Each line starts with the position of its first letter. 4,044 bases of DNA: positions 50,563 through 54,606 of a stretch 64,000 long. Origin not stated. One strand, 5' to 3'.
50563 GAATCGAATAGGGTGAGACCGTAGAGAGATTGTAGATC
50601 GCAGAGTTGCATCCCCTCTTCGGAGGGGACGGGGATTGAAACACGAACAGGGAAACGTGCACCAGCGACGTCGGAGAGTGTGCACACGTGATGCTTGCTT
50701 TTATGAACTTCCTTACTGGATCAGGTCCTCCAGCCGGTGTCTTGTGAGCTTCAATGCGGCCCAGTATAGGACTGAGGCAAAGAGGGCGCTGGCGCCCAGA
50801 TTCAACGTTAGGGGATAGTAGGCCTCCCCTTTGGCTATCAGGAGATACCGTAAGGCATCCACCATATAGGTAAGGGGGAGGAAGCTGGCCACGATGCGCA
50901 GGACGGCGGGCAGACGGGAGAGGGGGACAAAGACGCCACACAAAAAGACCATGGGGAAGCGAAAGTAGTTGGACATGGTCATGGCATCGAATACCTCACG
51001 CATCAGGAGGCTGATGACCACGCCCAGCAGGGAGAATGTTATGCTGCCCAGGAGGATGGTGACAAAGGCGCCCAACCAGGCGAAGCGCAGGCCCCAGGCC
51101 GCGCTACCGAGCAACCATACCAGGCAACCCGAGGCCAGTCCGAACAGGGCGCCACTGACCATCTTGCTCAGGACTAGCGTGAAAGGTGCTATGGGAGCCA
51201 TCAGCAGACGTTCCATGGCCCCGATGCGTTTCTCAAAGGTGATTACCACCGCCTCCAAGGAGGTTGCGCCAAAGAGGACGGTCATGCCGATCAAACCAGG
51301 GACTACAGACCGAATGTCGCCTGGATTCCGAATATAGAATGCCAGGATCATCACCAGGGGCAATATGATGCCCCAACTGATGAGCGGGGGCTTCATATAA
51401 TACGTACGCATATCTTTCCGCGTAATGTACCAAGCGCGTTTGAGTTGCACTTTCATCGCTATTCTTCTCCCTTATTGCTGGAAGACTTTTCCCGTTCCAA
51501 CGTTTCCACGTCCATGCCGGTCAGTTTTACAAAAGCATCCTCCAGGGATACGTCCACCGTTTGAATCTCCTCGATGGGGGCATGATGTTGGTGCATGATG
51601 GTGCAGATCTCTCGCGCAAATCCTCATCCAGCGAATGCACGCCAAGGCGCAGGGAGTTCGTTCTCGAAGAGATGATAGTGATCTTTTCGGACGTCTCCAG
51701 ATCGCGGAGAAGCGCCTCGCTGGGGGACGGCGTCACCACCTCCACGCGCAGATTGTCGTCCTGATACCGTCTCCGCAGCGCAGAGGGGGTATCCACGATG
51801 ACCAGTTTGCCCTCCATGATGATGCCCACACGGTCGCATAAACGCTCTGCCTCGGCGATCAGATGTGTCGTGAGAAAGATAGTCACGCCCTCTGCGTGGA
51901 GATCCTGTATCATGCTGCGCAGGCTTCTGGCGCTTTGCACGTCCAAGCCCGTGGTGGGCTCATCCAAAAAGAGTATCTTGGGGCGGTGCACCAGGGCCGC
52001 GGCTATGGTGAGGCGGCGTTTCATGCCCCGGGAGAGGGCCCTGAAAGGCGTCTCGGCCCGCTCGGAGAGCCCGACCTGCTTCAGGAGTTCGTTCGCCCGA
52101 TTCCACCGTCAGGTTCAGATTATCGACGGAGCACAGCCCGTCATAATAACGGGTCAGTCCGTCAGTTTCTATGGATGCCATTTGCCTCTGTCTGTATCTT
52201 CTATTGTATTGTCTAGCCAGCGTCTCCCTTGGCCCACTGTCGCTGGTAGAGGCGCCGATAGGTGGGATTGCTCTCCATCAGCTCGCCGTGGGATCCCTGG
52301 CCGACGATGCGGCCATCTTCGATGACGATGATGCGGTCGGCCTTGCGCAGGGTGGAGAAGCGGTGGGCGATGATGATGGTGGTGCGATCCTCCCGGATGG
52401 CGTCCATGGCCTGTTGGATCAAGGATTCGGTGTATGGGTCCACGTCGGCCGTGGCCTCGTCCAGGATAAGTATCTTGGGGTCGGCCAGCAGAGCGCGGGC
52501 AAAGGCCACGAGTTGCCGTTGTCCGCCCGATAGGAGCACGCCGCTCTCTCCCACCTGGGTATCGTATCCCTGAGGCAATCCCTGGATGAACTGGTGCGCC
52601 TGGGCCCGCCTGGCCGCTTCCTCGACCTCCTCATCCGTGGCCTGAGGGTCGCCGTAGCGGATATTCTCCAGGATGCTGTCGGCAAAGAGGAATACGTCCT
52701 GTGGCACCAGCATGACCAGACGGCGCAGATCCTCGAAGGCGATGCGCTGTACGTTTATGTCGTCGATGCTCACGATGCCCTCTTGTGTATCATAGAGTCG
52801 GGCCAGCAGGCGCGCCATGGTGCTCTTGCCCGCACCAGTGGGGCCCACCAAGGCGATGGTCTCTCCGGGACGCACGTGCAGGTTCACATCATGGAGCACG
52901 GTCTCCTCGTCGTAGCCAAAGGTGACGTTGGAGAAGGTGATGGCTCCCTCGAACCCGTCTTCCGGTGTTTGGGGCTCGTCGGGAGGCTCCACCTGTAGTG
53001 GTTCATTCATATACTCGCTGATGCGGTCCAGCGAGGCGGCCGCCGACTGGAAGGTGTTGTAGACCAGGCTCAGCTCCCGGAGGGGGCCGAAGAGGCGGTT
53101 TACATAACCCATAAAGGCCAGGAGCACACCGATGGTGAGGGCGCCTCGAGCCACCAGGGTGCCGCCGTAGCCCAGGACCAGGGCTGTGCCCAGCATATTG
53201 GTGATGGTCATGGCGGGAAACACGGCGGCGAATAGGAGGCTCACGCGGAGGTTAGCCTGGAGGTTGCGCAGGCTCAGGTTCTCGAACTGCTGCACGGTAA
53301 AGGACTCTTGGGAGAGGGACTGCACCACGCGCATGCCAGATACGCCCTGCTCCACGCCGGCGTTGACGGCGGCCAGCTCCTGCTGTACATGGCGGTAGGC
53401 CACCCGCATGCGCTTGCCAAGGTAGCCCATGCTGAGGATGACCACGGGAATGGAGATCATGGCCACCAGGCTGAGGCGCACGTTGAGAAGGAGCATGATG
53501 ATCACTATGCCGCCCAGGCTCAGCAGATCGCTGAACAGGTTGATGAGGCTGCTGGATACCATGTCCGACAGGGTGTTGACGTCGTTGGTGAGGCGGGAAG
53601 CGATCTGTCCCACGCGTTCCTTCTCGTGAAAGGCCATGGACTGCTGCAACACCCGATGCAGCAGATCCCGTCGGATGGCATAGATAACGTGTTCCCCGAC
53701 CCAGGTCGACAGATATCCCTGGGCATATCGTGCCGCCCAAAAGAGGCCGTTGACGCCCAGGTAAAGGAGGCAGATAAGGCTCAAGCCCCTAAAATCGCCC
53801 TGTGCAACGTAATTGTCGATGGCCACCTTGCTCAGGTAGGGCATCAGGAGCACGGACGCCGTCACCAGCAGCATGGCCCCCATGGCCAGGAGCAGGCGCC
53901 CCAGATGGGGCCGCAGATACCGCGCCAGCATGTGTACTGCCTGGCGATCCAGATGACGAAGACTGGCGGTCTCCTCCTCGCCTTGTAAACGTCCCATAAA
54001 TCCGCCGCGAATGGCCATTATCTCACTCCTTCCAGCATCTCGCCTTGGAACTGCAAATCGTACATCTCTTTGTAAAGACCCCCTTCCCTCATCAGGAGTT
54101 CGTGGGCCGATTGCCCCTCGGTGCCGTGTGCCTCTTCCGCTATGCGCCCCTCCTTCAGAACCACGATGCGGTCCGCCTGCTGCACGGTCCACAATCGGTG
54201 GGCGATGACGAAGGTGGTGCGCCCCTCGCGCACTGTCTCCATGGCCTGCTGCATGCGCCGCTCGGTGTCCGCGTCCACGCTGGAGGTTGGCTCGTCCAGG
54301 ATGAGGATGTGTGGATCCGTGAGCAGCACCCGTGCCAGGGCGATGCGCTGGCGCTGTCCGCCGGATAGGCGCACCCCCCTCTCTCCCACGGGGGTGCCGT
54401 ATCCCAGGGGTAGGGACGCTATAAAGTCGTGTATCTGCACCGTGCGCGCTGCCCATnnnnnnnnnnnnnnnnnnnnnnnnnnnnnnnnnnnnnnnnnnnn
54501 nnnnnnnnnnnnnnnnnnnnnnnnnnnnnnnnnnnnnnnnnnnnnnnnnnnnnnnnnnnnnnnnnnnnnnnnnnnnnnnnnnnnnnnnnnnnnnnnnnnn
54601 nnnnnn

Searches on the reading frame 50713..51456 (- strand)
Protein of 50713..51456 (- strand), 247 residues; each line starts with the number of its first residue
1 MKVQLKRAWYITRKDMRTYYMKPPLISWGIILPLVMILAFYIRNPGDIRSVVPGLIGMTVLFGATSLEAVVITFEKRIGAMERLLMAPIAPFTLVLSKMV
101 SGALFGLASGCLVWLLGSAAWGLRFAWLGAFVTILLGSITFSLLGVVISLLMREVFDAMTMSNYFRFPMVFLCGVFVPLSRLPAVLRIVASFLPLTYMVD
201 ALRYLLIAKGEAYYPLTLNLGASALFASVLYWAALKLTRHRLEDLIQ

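Call 67: search_protein_families(library=pfam, proteins=[window:50713-51456:-], max_evalue=0.001)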
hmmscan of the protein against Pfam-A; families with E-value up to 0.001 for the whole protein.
window:50713-51456:- (247 aa): 2 families
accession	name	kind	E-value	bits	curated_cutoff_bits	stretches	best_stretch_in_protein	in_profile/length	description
PF01061.29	ABC2_membrane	-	9.8e-28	97.6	26.9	1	9-206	4-210/211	ABC-2 type transporter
PF12698.13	ABC2_membrane_3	-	4.1e-17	62.7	31.6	1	51-235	163-346/347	ABC-2 family transporter protein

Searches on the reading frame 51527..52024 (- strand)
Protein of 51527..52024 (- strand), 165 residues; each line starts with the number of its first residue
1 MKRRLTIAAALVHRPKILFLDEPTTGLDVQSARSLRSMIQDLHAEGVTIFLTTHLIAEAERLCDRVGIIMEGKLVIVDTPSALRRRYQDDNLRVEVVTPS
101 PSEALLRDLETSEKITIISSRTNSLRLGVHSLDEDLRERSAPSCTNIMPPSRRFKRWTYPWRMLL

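Call 67: search_protein_families(library=pfam, proteins=[window:51527-52024:-], max_evalue=0.001)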
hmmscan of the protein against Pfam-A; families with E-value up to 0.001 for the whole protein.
window:51527-52024:- (165 aa): 2 families
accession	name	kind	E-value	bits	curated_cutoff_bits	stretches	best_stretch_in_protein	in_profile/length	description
PF13304.12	AAA_21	-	6.9e-08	33.3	27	1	3-54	244-298/304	AAA domain, putative AbiEii toxin, Type IV TA system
PF00005.33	ABC_tran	-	0.00015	22.8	25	1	1-25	113-137/137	ABC transporter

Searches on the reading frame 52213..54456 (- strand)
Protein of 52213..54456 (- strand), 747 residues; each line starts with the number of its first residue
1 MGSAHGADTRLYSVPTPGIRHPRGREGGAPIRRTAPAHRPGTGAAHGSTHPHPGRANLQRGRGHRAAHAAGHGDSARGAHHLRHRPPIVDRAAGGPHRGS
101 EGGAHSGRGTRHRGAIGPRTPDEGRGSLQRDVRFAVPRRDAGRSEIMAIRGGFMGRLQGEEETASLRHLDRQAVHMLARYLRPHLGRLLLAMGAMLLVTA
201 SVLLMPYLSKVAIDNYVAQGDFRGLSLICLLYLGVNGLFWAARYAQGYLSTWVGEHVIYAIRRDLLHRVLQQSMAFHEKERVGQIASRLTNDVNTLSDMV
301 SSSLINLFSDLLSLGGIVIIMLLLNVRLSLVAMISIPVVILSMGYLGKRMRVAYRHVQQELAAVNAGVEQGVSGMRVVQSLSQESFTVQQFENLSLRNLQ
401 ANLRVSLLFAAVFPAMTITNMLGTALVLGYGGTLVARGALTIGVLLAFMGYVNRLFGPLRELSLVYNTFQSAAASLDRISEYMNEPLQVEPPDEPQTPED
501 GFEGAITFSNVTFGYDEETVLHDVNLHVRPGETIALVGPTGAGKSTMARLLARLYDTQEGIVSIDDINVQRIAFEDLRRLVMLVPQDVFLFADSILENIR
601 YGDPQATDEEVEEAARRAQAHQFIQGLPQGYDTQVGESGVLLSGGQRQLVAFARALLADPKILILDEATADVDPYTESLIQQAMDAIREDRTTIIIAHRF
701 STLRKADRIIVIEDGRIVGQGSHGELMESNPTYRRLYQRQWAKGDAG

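Call 33: search_protein_families(library=pfam, proteins=[window:52213-54456:-], max_evalue=0.0001)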
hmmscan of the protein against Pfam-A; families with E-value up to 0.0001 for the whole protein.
window:52213-54456:- (747 aa): 4 families
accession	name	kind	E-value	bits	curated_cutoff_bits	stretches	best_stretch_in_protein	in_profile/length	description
PF00664.28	ABC_membrane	-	6.3e-52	177.4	28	1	189-459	2-274/274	ABC transporter transmembrane region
PF00005.33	ABC_tran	-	1e-31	110.8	25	1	521-670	1-137/137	ABC transporter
PF02463.25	SMC_N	-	3.7e-06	27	40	0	623-712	135-211/220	RecF/RecN/SMC N terminal domain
PF13191.12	AAA_16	-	6.3e-05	24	32.6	0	530-686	24-158/167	AAA ATPase domain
